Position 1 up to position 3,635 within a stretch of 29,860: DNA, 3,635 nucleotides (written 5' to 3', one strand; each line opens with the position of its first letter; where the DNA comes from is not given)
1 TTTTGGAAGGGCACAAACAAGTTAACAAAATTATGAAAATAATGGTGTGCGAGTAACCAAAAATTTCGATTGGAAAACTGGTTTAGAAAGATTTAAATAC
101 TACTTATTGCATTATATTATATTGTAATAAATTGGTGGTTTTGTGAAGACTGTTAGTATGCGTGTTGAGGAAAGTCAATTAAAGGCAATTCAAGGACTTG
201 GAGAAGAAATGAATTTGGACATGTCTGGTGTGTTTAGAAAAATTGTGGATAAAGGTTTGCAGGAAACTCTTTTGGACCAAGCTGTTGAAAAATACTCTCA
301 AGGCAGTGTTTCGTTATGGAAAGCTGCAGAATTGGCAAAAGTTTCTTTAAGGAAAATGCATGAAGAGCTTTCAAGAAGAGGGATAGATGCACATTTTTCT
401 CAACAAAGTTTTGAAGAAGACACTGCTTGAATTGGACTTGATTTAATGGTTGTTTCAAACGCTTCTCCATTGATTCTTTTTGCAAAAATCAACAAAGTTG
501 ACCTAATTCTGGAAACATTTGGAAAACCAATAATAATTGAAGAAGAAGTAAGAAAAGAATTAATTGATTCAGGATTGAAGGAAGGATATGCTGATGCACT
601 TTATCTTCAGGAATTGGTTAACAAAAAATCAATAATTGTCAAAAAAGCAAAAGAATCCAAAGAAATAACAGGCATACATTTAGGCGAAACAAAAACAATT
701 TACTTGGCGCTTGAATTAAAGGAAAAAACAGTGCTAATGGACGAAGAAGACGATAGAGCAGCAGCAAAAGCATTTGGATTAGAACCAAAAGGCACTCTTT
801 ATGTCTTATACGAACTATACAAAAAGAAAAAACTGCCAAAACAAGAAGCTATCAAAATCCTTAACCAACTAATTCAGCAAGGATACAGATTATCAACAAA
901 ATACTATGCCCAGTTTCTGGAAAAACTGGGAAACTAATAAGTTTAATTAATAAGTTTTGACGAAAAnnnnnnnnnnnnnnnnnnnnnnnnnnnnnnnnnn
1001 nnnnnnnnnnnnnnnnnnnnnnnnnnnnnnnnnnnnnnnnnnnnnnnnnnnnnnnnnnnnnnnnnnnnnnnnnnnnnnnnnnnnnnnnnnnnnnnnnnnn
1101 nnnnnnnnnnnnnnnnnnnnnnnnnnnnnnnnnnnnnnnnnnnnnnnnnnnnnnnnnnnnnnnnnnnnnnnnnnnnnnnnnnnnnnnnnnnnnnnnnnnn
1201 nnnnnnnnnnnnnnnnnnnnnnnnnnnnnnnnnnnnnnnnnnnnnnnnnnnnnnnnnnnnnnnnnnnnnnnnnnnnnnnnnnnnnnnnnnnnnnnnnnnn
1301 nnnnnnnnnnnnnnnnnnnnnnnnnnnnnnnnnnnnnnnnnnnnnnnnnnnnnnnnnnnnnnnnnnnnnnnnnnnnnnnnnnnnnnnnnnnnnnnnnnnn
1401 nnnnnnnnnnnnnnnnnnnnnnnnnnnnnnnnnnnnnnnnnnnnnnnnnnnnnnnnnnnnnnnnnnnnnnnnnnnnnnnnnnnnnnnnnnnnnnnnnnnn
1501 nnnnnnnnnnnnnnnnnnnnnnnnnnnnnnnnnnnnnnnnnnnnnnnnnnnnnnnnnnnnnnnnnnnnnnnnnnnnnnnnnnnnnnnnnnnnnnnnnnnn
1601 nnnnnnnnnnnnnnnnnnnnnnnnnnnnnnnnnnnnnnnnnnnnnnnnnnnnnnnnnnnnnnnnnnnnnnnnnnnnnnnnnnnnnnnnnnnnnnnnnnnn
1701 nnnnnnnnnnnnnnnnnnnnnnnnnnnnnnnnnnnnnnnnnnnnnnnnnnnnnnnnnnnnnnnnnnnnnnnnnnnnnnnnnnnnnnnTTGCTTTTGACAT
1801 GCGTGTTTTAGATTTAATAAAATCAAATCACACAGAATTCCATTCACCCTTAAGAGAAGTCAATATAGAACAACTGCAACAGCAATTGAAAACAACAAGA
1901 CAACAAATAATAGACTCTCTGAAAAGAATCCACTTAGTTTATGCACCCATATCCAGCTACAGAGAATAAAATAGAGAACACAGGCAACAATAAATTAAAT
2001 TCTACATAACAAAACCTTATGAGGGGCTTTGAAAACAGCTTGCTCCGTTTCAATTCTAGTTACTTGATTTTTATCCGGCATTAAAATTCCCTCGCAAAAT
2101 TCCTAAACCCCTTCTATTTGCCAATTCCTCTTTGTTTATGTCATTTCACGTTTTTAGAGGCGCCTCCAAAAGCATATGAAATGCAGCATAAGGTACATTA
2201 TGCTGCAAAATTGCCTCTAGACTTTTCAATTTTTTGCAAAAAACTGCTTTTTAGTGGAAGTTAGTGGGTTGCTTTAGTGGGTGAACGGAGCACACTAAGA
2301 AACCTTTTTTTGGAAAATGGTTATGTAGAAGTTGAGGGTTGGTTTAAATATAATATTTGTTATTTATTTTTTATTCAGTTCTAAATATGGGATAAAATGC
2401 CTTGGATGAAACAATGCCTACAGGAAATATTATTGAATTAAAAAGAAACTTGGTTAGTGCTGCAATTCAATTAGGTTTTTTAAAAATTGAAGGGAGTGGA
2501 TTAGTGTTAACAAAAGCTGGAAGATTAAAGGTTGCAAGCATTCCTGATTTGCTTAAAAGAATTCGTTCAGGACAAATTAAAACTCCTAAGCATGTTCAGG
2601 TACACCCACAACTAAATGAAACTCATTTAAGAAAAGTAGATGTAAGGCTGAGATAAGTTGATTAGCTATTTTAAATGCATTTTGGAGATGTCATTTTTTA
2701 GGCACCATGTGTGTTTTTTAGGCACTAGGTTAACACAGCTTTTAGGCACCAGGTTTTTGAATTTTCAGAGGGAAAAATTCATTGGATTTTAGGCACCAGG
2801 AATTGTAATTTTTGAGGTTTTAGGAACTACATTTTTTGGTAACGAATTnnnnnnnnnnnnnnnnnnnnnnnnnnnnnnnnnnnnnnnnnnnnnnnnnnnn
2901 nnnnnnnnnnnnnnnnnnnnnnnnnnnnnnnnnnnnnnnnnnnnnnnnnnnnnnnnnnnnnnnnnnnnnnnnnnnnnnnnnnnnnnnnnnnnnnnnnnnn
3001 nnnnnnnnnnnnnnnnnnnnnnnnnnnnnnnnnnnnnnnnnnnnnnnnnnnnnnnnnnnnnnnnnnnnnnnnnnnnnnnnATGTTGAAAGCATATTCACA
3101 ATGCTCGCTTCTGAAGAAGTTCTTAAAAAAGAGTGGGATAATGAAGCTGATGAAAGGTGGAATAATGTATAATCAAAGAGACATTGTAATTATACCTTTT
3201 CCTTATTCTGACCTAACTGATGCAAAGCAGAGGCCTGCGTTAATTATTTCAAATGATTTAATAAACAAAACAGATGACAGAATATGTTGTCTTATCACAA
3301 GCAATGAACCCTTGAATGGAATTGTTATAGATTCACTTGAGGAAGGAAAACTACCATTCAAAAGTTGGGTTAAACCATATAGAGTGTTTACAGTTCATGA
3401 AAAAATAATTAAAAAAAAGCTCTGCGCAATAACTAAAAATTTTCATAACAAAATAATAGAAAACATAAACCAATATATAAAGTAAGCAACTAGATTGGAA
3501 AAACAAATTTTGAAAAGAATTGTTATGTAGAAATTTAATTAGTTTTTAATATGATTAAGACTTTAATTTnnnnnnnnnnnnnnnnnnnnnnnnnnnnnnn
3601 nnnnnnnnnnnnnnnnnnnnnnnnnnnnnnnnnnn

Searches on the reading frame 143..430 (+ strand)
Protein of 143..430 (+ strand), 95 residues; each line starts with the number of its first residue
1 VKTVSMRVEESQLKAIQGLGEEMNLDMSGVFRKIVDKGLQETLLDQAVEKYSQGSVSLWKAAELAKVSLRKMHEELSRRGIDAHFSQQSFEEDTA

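Call 60: search_protein_families(library=pfam, proteins=[window:143-430:+], max_evalue=0.01)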
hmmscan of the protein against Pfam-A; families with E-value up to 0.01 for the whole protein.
window:143-430:+ (95 aa): 2 families
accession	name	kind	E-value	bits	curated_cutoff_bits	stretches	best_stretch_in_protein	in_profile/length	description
PF03683.19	UPF0175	-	4.4e-12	46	27.9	1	40-94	18-73/75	Uncharacterised protein family (UPF0175)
PF24901.1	HTH_MCM7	-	0.0062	16.8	26.5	0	22-56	29-63/76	DNA replication licensing factor MCM7, winged helix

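Call 84: list_cluster_members(proteins=[window:143-430:+, window:158-430:+, window:209-430:+, window:470-937:+, window:967-1494:+, window:973-1494:+, window:1452-1787:+, window:3081-3485:+, window:4647-5591:+, window:4035-4367:+])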
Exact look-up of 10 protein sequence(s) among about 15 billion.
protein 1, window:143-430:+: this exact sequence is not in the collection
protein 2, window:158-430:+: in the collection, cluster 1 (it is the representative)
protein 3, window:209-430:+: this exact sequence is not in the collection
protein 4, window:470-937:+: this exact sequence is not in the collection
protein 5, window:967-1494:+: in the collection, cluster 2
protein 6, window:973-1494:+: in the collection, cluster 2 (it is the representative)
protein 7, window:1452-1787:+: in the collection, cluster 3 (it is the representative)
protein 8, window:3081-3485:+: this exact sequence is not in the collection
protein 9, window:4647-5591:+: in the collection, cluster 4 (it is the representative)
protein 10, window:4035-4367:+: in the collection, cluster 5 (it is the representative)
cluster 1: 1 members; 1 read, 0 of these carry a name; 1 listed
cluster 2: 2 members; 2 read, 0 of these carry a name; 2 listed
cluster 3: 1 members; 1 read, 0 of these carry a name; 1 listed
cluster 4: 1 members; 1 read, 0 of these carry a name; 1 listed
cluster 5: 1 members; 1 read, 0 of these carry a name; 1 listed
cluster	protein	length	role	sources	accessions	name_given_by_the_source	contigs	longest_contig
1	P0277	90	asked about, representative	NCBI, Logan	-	-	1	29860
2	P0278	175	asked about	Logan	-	-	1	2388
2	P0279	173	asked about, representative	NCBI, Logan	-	-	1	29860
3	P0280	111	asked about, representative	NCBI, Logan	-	-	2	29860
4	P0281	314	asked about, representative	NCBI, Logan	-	-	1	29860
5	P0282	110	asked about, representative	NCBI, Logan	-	-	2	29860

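Call 85: find_encoding_contigs(protein=window:158-430:+, flank=10000, max_places=6)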
Protein window:158-430:+ (90 aa): no gene with exactly this product is on record in the collection.

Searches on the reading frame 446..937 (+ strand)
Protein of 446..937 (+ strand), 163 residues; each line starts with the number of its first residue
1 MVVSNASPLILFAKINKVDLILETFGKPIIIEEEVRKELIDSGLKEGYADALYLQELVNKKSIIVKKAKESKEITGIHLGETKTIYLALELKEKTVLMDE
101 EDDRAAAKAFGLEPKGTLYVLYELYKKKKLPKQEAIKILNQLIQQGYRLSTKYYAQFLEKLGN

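Call 20: search_protein_families(library=pfam, proteins=[window:446-937:+])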
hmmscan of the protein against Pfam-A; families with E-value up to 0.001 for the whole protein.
window:446-937:+ (163 aa): 1 family
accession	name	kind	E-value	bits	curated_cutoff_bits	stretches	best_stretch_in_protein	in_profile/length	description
PF11848.13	DUF3368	-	6.6e-10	39.2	27.3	1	116-160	3-45/46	Domain of unknown function (DUF3368)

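Call 45: find_encoding_contigs(protein=window:446-937:+, flank=10000, max_places=6)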
Protein window:446-937:+ (163 aa): no gene with exactly this product is on record in the collection.
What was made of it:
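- Tried and rejected: Left-end genes are not on record (calls 45, 85).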

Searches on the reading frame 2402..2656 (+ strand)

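Call 60: search_protein_families(library=pfam, proteins=[window:2402-2656:+], max_evalue=0.01)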
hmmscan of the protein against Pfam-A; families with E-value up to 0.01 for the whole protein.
window:2402-2656:+ (84 aa): 1 family
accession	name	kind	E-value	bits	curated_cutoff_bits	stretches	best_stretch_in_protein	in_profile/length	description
PF06969.22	HemN_C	-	0.0043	17.5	24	1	15-42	39-66/67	HemN C-terminal domain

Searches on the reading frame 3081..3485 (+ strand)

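Call 60: search_protein_families(library=pfam, proteins=[window:3081-3485:+], max_evalue=0.01)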
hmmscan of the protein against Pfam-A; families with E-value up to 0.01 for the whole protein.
window:3081-3485:+ (134 aa): 1 family
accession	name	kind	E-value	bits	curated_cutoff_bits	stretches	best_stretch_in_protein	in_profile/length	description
PF02452.23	PemK_toxin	-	7.8e-14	52.2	23.1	1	32-131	2-107/109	PemK-like, MazF-like toxin of type II toxin-antitoxin system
